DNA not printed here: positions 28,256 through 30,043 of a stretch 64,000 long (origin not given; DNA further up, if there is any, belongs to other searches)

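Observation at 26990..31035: GT4 / FkbH-like / ACP / KAS-III / ACP cluster directly upstream of, and co-oriented with, the giant secreted protein gene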

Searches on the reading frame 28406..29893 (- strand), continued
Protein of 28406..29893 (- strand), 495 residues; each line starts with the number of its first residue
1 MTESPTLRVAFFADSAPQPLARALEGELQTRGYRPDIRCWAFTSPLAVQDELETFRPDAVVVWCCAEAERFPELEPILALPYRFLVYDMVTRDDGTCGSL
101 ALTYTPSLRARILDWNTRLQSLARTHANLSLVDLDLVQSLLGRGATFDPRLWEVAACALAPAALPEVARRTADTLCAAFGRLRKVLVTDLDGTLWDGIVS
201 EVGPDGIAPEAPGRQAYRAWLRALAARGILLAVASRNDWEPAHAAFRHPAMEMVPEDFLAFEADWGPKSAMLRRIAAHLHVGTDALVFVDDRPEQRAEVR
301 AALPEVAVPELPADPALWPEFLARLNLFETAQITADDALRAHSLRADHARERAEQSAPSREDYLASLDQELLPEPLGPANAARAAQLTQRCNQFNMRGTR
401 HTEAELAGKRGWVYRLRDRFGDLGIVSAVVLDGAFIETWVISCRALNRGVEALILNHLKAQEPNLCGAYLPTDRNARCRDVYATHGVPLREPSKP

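Call 12: search_solved_structures(query=window:28406-29893:-, max_evalue=1, show_alignments=3)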
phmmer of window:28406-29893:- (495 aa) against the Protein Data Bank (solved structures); distinct sequences matched with E-value up to 1: 1.
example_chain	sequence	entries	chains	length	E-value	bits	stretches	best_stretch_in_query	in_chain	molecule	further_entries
3slr_A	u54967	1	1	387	7.3e-41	143.7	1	84-334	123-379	uncharacterized protein BF1531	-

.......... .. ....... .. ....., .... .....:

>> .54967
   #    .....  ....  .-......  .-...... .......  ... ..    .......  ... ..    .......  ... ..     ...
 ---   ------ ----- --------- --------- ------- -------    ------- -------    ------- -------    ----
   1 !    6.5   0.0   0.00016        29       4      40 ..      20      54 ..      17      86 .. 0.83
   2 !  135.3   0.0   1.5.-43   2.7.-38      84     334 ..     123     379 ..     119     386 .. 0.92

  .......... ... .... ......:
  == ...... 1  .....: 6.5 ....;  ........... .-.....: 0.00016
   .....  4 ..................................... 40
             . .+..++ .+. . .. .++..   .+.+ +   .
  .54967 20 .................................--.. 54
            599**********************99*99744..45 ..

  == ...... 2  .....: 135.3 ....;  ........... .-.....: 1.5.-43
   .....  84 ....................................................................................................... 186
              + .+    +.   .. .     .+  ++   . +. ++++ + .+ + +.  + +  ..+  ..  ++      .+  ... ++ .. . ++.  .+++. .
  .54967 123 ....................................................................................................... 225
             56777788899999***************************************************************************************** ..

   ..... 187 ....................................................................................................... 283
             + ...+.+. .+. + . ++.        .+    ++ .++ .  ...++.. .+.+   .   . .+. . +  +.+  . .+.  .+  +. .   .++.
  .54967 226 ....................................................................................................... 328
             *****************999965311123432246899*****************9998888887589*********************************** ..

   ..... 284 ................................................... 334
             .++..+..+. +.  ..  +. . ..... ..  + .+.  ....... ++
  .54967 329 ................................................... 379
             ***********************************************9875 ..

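Call 17: find_related_loci(query=A1, collection=genome_contigs, flank=8000)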
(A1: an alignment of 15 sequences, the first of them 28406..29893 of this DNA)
Query A1 (495 aa) in genome_contigs; peptide patterns used: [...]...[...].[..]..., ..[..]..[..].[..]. (x = any residue, [..] = any of these).
600 stretches matched a pattern (row limit reached: there are more); 590 encode a relative of the query (tblastn E <= 1e-3); the best 80 are kept; 80 distinct loci.
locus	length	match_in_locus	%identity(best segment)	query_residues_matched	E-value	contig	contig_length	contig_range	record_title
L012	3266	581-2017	61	6-478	3e-180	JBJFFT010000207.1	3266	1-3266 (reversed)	MAG: Candidatus Spyradenecus sp. isolate EHIM02_bin.006 NODE_9189_length_3266_cov_8.718468, whole genome shotgun sequenc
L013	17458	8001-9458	52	7-489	6e-157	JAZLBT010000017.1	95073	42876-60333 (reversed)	MAG: Candidatus Spyradenecus sp. isolate T1900045060_TC20190053.MAGScoT_cleanbin_000006 SGB_4565_k141_1296361, whole gen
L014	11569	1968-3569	32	1-486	2e-89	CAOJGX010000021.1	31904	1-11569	MAG TPA_asm: uncultured Clostridium sp. isolate SRR17794293_bin.53_metawrap_v1.3_MAG genome assembly, contig: NODE.1593_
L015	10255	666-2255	34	5-486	1e-87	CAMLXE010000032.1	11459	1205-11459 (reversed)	MAG: uncultured Desulfovibrio sp. isolate ERR4304580_bin.21_MetaWRAP_v1.1_MAG genome assembly, contig: NODE_7283_length_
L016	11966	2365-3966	33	7-492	2e-87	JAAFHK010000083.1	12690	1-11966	MAG: Cytophagales bacterium isolate bin70.metabat.ball.157 WN_Cytophagales_3_scaffold_83, whole genome shotgun sequence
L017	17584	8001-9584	33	5-486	2e-86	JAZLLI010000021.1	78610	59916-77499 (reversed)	MAG: Acutalibacteraceae bacterium isolate T1900044958_TA20190014.MAGScoT_cleanbin_000007 SGB_3878_k141_570880, whole gen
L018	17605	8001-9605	33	7-493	1e-85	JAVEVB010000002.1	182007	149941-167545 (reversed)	MAG: Lentimicrobium sp. isolate BF4_106 NODE_155_length_182007_cov_8.507730_Biofilm4, whole genome shotgun sequence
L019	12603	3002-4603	35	2-487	3e-85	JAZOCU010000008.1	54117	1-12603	MAG: Oscillospiraceae bacterium isolate T1900044755_TS20190421.MAGScoT_cleanbin_000002 SGB_2267_k141_3207932, whole geno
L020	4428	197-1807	35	5-493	1e-85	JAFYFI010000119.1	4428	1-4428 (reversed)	MAG: Alloprevotella sp. isolate RGIG7039 Sheep_Rumen.Co__c2398896, whole genome shotgun sequence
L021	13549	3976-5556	32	5-486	1e-84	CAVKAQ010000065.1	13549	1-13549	Butyricicoccaceae bacterium isolate H07689-L1_cleanbin_000008 genome assembly, contig: Spades_H07689-L1_contig_2435, who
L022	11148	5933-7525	32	2-486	2e-84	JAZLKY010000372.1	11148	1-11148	MAG: Acutalibacteraceae bacterium isolate T1900044958_TA20190014.MAGScoT_cleanbin_000035 SGB_3888_k141_783722, whole gen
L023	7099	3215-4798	33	7-486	3e-84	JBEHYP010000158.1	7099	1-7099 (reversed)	MAG: Bacteroidota bacterium isolate ESF1.bin.55 NODE_12798_length_7099_cov_4.251143, whole genome shotgun sequence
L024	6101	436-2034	32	7-491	2e-84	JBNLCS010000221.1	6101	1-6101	MAG: Bacteroidales bacterium isolate C1C2.bin.7.orig k141_2235714, whole genome shotgun sequence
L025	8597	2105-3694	34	5-486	2e-84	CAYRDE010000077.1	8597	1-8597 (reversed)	MAG TPA_asm: uncultured Oscillospiraceae bacterium isolate SRP287540_co1_56 genome assembly, contig: NODE_9104_length_85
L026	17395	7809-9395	36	7-487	2e-83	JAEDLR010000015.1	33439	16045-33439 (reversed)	MAG: Oscillospiraceae bacterium isolate MAG245 NODE_914_length_33439_cov_5.822759, whole genome shotgun sequence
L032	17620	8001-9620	32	1-492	1e-82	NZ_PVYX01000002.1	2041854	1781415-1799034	Flagellimonas meridianipacifica strain DSM 25027 Ga0181011_12, whole genome shotgun sequence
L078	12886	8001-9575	30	10-486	4e-72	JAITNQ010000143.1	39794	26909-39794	MAG: Candidatus Symbiothrix sp. isolate Po218_bin22 k119_4687457, whole genome shotgun sequence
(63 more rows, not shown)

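Call 22: search_protein_families(library=pfam, proteins=[L078:5362-6879:+, L078:7062-7778:+, L078:9662-10063:+, L078:10093-10335:+, L078:10379-11146:+, L078:11380-12450:+, L078:12454-12681:+, L078:4946-5371:+, L078:4542-4949:+, L078:3220-4536:+], max_evalue=0.001)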
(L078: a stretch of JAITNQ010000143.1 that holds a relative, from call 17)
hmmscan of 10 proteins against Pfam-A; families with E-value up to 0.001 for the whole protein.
L078:5362-6879:+ (505 aa): 2 families
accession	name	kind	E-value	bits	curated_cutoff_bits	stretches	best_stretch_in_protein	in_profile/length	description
PF00501.34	AMP-binding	-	3.4e-65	220.8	29.9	1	10-362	2-384/384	AMP-binding enzyme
PF13193.12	AMP-binding_C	-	0.00064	21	24.5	0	421-491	1-76/76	AMP-binding enzyme C-terminal domain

L078:7062-7778:+ (238 aa): 1 family
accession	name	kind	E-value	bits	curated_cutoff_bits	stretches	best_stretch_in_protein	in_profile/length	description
PF08843.17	AbiEii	-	1.1e-11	45.5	22.5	1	55-185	12-181/238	Nucleotidyl transferase AbiEii toxin, Type IV TA system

L078:9662-10063:+ (133 aa): 1 family
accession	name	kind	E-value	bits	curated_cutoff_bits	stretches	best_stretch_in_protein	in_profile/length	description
PF13669.12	Glyoxalase_4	-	3.5e-19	69.5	27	1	8-119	1-109/109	Glyoxalase/Bleomycin resistance protein/Dioxygenase superfamily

L078:10093-10335:+ (80 aa): 1 family
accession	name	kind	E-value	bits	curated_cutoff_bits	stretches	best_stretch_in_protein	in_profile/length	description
PF00550.31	PP-binding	-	4.9e-07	30.4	20.8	1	10-73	3-65/67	Phosphopantetheine attachment site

L078:10379-11146:+ (255 aa): 0 families

L078:11380-12450:+ (356 aa): 2 families
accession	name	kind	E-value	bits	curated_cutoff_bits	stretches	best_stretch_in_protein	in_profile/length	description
PF08541.16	ACP_syn_III_C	-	9.7e-20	71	26.6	1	256-341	2-86/90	3-Oxoacyl-[acyl-carrier-protein (ACP)] synthase III C terminal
PF08545.16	ACP_syn_III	-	1.5e-16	60.5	24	1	117-194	1-80/80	3-Oxoacyl-[acyl-carrier-protein (ACP)] synthase III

L078:12454-12681:+ (75 aa): 1 family
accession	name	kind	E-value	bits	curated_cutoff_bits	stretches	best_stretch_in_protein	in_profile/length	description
PF00550.31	PP-binding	-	3.3e-06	27.7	20.8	1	7-65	9-65/67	Phosphopantetheine attachment site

L078:4946-5371:+ (141 aa): 1 family
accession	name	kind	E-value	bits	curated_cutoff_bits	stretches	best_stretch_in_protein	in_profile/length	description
PF05523.17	FdtA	-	1.4e-51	174.1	23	1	7-135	2-130/131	WxcM-like, C-terminal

L078:4542-4949:+ (135 aa): 1 family
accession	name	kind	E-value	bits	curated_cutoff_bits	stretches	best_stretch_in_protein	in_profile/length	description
PF05523.17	FdtA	-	2.4e-47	160.4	23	1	5-133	2-130/131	WxcM-like, C-terminal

L078:3220-4536:+ (438 aa): 2 families
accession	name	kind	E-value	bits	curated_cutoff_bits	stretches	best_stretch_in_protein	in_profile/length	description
PF02397.22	Bac_transf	-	2.9e-64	216.3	27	1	247-426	1-178/179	Bacterial sugar transferase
PF13727.12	CoA_binding_3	-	0.00034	21.1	25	1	59-194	3-139/175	CoA-binding domain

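Call 23: search_protein_families(library=pfam, proteins=[L032:2614-3747:+, L032:3829-5040:+, L032:5320-5925:+, L032:5926-7020:+, L032:7067-7855:+, L032:9693-9938:+, L032:10043-11113:+, L032:11619-12284:+, L032:12601-13776:-, L032:14368-15510:-], max_evalue=0.001)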
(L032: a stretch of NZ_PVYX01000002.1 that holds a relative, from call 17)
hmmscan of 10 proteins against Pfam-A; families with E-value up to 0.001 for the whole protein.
L032:2614-3747:+ (377 aa): 4 families
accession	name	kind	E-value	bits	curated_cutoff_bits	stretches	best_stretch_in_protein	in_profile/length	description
PF00534.26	Glycos_transf_1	-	1.1e-21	77.6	26.4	1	193-341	9-159/172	Glycosyl transferases group 1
PF13692.12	Glyco_trans_1_4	-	1.7e-16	61.2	27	1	200-339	2-141/142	Glycosyl transferases group 1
PF20706.3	GT4-conflict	-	6e-08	32.5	26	1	191-304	189-310/385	Family 4 Glycosyltransferase in conflict systems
PF13439.12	Glyco_transf_4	-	9.1e-07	29.5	28.5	1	18-162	10-152/170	Glycosyltransferase Family 4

L032:3829-5040:+ (403 aa): 5 families
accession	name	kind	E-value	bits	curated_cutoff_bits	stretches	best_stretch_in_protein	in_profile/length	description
PF00534.26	Glycos_transf_1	-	7.1e-23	81.4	26.4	1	203-373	3-171/172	Glycosyl transferases group 1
PF13579.12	Glyco_trans_4_4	-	3.6e-19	70.1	29.7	1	17-189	3-157/158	Glycosyl transferase 4-like domain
PF13692.12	Glyco_trans_1_4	-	2.2e-18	67.3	27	1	218-358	4-140/142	Glycosyl transferases group 1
PF13439.12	Glyco_transf_4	-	3e-15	57.1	28.5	1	24-189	11-164/170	Glycosyltransferase Family 4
PF13524.12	Glyco_trans_1_2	-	0.00031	21.1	25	1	238-377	7-131/144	Glycosyl transferase-like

L032:5320-5925:+ (201 aa): 1 family
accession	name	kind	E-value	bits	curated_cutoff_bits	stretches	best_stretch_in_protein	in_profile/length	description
PF02397.22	Bac_transf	-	2.2e-64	216.7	27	1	7-182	1-179/179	Bacterial sugar transferase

L032:5926-7020:+ (364 aa): 1 family
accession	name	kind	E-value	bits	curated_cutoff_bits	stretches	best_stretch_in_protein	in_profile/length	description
PF13480.13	Acetyltransf_6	-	4.7e-05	24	22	1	171-300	5-137/143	Acetyltransferase (GNAT) domain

L032:7067-7855:+ (262 aa): 2 families
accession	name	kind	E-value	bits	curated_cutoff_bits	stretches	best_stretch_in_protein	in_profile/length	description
PF00903.31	Glyoxalase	-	3.3e-16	60.2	20.6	2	122-250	1-121/121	Glyoxalase/Bleomycin resistance protein/Dioxygenase superfamily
PF13669.12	Glyoxalase_4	-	1.1e-07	32.5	27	0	125-216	2-86/109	Glyoxalase/Bleomycin resistance protein/Dioxygenase superfamily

L032:9693-9938:+ (81 aa): 1 family
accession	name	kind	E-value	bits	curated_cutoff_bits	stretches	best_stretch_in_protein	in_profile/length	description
PF00550.31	PP-binding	-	0.00041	21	20.8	1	37-73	29-65/67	Phosphopantetheine attachment site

L032:10043-11113:+ (356 aa): 3 families
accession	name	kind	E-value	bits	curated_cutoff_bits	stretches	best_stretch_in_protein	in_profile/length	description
PF08541.16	ACP_syn_III_C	-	2.1e-22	79.5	26.6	1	253-342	1-89/90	3-Oxoacyl-[acyl-carrier-protein (ACP)] synthase III C terminal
PF08545.16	ACP_syn_III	-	4.3e-13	49.4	24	1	116-187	2-74/80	3-Oxoacyl-[acyl-carrier-protein (ACP)] synthase III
PF08392.18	FAE1_CUT1_RppA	-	0.00062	19.6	27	0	17-153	40-177/290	FAE1/Type III polyketide synthase-like protein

L032:11619-12284:+ (221 aa): 3 families
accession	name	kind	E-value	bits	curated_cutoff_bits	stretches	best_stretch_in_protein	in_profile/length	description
PF00132.30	Hexapep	-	6.2e-10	38.8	27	1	164-193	2-31/36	Bacterial transferase hexapeptide (six repeats)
PF17836.7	PglD_N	-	0.00046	21.1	23.4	0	3-89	1-77/78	PglD N-terminal domain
PF14602.12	Hexapep_2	-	0.00048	20.2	27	1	164-197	2-33/34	Hexapeptide repeat of succinyl-transferase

L032:12601-13776:- (391 aa): 3 families
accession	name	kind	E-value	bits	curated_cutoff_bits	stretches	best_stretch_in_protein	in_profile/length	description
PF00691.25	OmpA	-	3.6e-17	62.9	27.2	1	282-370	1-91/98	OmpA family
PF05359.17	DUF748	-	0.00013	20.6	50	1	277-343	877-943/1037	Domain of Unknown Function (DUF748)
PF13505.12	OMP_b-brl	-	0.00052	20.7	28.7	1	67-196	44-175/175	Outer membrane protein beta-barrel domain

L032:14368-15510:- (380 aa): 6 families
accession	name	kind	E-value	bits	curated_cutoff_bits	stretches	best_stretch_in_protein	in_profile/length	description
PF00534.26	Glycos_transf_1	-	6.2e-39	133.7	26.4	1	191-350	8-171/172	Glycosyl transferases group 1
PF13692.12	Glyco_trans_1_4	-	5.3e-29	101.7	27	1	199-337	2-142/142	Glycosyl transferases group 1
PF13439.12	Glyco_transf_4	-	3.9e-28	99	28.5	1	11-178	1-168/170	Glycosyltransferase Family 4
PF13579.12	Glyco_trans_4_4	-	1.2e-13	52.1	29.7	1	12-174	1-157/158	Glycosyl transferase 4-like domain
PF13477.12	Glyco_trans_4_2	-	3e-11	44.1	23.4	1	21-151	16-138/139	Glycosyl transferase 4-like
PF20706.3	GT4-conflict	-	2.2e-08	33.9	26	1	224-308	228-318/385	Family 4 Glycosyltransferase in conflict systems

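Call 24: find_encoding_contigs(protein=P0016, flank=8000, max_places=1)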
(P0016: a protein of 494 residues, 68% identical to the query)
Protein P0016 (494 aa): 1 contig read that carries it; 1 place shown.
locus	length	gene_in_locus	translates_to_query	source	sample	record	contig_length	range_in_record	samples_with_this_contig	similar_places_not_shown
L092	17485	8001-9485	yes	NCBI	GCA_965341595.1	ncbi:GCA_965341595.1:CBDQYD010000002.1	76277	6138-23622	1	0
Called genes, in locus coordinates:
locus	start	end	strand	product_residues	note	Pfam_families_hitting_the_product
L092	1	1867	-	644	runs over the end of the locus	PF00330:Aconitase, PF28406:AcnX_3rd (faint), PF00330:Aconitase, PF00694:Aconitase_C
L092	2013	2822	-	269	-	PF01066:CDP-OH_P_transf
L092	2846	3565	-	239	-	PF02666:PS_Dcarbxylase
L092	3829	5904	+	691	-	PF00999:Na_H_Exchanger, PF02080:TrkA_C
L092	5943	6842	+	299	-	PF00288:GHMP_kinases_N, PF08544:GHMP_kinases_C (weak)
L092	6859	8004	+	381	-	PF13692:Glyco_trans_1_4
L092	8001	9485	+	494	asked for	PF21211:FkbH_N, PF00702:Hydrolase (faint)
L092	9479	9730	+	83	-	PF00550:PP-binding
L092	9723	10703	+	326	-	PF00108:Thiolase_N (weak), PF08545:ACP_syn_III, PF08541:ACP_syn_III_C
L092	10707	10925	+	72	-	PF00550:PP-binding (weak)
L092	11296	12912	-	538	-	PF03772:Competence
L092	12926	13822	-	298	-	PF04055:Radical_SAM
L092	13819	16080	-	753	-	PF17291:M60-like_N, PF13402:Peptidase_M60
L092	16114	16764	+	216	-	-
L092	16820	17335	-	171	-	-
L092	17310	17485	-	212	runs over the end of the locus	PF01618:MotA_ExbB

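Call 25: find_encoding_contigs(protein=P0034, flank=8000, max_places=1)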
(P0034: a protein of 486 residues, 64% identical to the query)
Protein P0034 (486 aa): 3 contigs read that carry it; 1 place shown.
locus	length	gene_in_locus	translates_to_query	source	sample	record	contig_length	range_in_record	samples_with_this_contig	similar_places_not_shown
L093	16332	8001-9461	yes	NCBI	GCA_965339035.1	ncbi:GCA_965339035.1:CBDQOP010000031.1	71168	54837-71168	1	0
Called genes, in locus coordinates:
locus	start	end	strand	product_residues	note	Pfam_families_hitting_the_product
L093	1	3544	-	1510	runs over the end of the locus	PF13620:CarboxypepD_reg (faint), PF11974:bMG3, PF01835:MG2, PF17962:bMG6 (weak), PF07703:A2M_BRD, PF17973:bMG10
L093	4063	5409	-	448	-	PF01098:FTSW_RODA_SPOVE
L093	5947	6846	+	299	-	PF00288:GHMP_kinases_N, PF08544:GHMP_kinases_C (weak)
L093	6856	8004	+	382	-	PF13692:Glyco_trans_1_4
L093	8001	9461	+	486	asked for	PF21211:FkbH_N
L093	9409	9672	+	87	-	PF00550:PP-binding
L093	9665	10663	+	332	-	PF00108:Thiolase_N (weak), PF08545:ACP_syn_III, PF08541:ACP_syn_III_C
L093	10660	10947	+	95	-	PF00550:PP-binding (weak)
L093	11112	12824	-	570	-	PF13145:Rotamase_2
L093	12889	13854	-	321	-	-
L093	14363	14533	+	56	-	-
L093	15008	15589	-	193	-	PF07589:PEP_exosort_dom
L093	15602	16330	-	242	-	?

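Call 26: find_encoding_contigs(protein=P0053, flank=8000, max_places=1)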
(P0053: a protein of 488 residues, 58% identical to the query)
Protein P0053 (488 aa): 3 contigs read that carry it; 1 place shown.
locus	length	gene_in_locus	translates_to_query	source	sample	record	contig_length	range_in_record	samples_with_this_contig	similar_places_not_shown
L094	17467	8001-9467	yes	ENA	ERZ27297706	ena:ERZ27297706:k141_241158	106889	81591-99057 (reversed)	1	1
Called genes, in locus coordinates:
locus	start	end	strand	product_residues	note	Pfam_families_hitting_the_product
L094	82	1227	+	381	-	-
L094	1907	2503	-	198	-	PF01914:MarC, PF03741:TerC (weak)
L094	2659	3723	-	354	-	PF00892:EamA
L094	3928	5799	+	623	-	PF17092:PCB_OB (faint), PF13509:S1_2 (faint), PF00575:S1, PF23459:S1_RRP5 (weak), PF00575:S1, PF23459:S1_RRP5 (weak), PF00575:S1, PF23459:S1_RRP5, +3 more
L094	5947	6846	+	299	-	PF00288:GHMP_kinases_N, PF08544:GHMP_kinases_C (weak)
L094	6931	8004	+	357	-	PF13439:Glyco_transf_4 (weak), PF13579:Glyco_trans_4_4, PF13692:Glyco_trans_1_4, PF13524:Glyco_trans_1_2 (weak)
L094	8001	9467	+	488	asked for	PF21211:FkbH_N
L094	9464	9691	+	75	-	PF00550:PP-binding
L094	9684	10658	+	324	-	PF08545:ACP_syn_III, PF08541:ACP_syn_III_C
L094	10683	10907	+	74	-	-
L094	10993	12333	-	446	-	PF01704:UDPGP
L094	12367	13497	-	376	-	PF03462:PCRF, PF00472:RF-1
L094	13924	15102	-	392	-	-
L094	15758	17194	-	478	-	-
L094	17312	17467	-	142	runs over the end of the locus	PF08238:Sel1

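Call 27: find_encoding_contigs(protein=P0063, flank=8000, max_places=1)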
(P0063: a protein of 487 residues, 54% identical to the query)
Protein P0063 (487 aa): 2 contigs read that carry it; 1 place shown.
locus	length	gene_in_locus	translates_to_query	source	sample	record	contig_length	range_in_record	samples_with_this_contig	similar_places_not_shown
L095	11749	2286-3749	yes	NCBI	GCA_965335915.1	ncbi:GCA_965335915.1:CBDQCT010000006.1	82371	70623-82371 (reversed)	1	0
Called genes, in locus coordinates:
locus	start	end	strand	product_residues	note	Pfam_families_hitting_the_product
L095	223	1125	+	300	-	PF00288:GHMP_kinases_N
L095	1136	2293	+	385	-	PF13692:Glyco_trans_1_4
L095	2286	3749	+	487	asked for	PF21211:FkbH_N (faint)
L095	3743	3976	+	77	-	-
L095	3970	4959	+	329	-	PF08545:ACP_syn_III, PF08541:ACP_syn_III_C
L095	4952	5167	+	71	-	-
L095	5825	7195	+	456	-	PF01546:Peptidase_M20, PF07687:M20_dimer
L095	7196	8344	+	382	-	PF01938:TRAM (weak), PF05958:tRNA_U5-meth_tr, PF05175:MTS (weak), PF06325:PrmA (weak), PF13649:Methyltransf_25 (weak)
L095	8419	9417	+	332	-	PF01551:Peptidase_M23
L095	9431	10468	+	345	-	PF13524:Glyco_trans_1_2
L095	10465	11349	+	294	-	PF01430:HSP33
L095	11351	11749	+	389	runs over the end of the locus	PF00389:2-Hacid_dh, PF02826:2-Hacid_dh_C, PF11890:DUF3410 (weak)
